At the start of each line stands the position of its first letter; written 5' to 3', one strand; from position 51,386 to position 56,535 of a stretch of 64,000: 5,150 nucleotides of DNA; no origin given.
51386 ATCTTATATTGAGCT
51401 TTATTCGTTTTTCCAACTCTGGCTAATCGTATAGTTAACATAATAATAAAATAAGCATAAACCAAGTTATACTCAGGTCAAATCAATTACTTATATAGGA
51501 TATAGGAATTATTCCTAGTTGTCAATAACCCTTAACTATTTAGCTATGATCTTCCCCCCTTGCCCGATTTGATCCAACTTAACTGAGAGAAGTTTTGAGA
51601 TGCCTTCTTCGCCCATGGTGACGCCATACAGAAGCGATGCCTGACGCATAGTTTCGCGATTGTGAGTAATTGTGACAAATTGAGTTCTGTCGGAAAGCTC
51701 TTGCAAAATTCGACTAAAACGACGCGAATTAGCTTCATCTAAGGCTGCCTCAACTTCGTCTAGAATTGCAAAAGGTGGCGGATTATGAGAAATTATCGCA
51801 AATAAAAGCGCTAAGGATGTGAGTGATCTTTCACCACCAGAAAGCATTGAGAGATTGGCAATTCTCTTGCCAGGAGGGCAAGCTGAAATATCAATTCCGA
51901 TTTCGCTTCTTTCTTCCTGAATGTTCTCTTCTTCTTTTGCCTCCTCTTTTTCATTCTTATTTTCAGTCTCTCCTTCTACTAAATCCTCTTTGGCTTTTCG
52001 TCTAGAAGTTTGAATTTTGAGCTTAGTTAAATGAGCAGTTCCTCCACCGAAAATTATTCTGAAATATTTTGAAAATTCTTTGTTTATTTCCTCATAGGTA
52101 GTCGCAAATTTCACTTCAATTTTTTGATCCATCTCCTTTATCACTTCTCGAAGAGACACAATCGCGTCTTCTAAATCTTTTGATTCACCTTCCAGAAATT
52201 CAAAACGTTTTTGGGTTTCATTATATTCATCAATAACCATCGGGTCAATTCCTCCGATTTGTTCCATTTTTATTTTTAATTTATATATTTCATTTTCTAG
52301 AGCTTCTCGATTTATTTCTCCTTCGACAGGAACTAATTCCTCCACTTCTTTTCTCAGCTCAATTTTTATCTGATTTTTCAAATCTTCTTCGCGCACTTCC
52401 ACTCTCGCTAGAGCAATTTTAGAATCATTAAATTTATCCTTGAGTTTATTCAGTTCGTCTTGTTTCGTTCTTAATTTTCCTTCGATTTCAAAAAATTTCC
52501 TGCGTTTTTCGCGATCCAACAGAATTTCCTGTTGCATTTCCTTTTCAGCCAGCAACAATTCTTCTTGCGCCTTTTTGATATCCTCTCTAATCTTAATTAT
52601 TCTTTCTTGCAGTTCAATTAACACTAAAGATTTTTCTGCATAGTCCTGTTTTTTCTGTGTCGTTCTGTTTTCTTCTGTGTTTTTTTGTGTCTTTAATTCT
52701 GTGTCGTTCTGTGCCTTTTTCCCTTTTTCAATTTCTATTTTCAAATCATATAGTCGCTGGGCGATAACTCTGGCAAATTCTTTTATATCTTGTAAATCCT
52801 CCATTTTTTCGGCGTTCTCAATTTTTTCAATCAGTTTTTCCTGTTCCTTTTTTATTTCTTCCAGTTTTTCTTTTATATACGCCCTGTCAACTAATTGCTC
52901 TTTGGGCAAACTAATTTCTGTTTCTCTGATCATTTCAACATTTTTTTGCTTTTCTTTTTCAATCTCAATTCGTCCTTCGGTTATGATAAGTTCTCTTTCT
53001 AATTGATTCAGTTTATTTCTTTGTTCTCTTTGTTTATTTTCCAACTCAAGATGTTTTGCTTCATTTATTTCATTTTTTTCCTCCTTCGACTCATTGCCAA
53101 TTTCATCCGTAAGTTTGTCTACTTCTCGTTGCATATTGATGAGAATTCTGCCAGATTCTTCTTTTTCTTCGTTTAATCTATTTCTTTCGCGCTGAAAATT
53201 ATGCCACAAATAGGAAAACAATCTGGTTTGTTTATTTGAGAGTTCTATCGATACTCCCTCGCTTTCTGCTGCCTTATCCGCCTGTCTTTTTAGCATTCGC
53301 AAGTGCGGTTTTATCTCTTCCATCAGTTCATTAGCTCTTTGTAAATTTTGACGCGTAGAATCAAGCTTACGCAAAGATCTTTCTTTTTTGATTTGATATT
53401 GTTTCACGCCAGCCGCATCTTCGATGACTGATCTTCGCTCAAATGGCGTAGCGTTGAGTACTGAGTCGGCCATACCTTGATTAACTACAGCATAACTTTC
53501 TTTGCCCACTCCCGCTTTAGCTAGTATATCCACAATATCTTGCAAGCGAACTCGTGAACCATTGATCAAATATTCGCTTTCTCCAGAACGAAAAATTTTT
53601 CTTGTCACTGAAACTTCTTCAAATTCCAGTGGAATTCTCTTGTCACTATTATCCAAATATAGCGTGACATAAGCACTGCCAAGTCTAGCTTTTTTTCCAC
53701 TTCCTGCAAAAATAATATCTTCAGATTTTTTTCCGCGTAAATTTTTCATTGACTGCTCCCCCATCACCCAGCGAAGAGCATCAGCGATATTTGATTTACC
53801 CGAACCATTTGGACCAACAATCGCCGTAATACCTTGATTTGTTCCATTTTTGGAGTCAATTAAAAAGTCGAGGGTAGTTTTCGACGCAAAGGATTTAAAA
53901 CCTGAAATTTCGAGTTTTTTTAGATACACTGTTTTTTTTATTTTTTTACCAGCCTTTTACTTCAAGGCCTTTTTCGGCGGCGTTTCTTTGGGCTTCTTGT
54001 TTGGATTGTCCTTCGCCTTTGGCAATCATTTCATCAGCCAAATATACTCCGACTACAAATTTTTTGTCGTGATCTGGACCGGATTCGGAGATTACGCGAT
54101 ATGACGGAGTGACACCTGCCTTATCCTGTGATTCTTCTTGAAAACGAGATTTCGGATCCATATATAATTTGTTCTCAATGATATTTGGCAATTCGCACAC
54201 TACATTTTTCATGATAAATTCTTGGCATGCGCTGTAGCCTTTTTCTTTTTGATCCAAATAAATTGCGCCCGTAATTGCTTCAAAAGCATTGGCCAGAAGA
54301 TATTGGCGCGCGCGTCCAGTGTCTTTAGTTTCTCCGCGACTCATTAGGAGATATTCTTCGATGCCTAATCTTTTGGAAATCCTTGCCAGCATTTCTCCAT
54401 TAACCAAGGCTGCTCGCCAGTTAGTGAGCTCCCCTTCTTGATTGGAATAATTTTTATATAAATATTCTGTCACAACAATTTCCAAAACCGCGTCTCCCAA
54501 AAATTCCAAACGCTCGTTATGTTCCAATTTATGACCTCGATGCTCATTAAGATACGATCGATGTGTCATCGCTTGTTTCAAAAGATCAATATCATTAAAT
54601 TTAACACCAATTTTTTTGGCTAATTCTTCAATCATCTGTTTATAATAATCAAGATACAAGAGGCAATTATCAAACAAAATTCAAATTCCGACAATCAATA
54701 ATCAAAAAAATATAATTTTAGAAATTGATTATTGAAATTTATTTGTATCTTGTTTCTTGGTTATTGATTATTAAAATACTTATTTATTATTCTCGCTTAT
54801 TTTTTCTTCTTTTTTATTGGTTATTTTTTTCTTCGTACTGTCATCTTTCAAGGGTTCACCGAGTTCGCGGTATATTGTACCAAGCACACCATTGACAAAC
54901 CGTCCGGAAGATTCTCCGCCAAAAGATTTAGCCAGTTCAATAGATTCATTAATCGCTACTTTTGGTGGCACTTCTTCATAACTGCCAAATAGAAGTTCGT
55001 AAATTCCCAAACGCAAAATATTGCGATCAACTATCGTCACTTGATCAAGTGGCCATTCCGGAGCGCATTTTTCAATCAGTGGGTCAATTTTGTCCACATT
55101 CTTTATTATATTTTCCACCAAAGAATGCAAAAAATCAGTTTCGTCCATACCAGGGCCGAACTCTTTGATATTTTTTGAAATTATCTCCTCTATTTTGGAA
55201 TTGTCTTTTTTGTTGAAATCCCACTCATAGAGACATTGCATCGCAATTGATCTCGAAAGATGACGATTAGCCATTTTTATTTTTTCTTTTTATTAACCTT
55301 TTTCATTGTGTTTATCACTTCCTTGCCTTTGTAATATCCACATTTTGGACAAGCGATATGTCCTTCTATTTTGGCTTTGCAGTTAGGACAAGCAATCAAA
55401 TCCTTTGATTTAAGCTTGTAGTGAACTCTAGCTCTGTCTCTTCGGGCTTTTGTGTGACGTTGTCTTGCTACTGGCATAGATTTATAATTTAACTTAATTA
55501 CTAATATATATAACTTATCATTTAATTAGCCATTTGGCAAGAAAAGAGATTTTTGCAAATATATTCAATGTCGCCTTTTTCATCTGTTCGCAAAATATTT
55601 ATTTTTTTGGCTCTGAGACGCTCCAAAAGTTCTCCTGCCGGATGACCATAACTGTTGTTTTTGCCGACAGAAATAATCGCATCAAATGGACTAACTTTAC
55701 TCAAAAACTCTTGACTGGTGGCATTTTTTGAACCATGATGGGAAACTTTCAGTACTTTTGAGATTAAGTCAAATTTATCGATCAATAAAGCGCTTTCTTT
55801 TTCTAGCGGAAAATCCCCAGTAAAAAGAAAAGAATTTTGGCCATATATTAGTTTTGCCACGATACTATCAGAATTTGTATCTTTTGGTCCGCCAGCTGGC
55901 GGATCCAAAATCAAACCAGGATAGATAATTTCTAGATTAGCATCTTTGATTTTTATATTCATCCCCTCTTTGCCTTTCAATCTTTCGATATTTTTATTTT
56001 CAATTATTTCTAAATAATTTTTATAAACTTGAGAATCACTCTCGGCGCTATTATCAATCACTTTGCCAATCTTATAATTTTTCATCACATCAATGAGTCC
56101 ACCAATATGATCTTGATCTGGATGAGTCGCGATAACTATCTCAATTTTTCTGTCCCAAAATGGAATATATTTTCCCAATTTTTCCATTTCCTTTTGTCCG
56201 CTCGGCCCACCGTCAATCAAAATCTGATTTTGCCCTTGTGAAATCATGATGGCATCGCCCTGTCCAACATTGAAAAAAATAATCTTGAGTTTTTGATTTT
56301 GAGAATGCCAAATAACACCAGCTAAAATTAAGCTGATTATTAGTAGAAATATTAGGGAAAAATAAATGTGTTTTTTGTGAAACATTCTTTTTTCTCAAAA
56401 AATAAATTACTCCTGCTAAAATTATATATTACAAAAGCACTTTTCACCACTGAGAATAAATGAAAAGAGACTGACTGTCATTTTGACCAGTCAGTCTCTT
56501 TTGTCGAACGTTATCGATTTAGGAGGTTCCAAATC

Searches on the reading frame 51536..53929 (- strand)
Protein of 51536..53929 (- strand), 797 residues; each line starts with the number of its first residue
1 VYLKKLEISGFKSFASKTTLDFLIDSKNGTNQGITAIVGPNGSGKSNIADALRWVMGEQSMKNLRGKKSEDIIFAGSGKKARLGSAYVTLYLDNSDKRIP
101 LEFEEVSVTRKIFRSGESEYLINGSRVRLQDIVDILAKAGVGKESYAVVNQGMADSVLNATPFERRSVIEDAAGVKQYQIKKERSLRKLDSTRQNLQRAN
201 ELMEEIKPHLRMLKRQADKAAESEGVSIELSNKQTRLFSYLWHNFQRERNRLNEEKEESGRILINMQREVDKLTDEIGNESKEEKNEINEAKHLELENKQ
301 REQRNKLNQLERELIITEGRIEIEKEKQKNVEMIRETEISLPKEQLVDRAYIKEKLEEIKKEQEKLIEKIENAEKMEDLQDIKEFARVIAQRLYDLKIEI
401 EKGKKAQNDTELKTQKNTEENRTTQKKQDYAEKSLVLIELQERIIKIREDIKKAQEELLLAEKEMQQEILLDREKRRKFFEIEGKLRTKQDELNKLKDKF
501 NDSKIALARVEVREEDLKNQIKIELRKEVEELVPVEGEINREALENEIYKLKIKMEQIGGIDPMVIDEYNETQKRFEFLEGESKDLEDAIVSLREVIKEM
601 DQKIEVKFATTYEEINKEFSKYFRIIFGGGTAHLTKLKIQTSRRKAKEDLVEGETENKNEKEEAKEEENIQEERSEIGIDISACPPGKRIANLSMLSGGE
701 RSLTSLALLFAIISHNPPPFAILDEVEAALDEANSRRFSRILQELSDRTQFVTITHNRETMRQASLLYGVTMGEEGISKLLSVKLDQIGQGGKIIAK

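Call 8: search_protein_families(library=pfam, proteins=[window:51536-53929:-])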
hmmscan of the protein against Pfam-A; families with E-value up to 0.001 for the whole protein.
window:51536-53929:- (797 aa): 5 families
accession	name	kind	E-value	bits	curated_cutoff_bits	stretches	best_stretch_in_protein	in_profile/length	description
PF02463.25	SMC_N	-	1.6e-53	181.8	40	1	2-778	1-219/220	RecF/RecN/SMC N terminal domain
PF13476.12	AAA_23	-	7.8e-16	59.8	27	1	5-315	1-194/201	AAA domain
PF13304.12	AAA_21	-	2.4e-09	38.1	27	1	34-76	1-33/304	AAA domain, putative AbiEii toxin, Type IV TA system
PF13175.12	AAA_15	-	3.9e-09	37.1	32.1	1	1-291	1-256/374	AAA ATPase domain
PF13555.12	AAA_29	-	5e-05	23.4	27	1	32-56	22-46/61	P-loop containing region of AAA domain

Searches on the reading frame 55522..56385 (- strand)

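Call 29: search_protein_families(library=pfam, proteins=[window:55522-56385:-])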
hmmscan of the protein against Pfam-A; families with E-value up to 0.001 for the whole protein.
window:55522-56385:- (287 aa): 3 families
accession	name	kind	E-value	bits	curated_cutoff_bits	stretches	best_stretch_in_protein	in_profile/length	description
PF00753.33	Lactamase_B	-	2.4e-14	54.2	22.7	1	40-241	3-195/196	Metallo-beta-lactamase superfamily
PF12706.13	Lactamase_B_2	-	9.3e-06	25.8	27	1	54-208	2-160/200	Beta-lactamase superfamily domain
PF19583.5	ODP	-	0.00019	21.8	27.2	1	45-154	5-110/194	ODP family beta lactamase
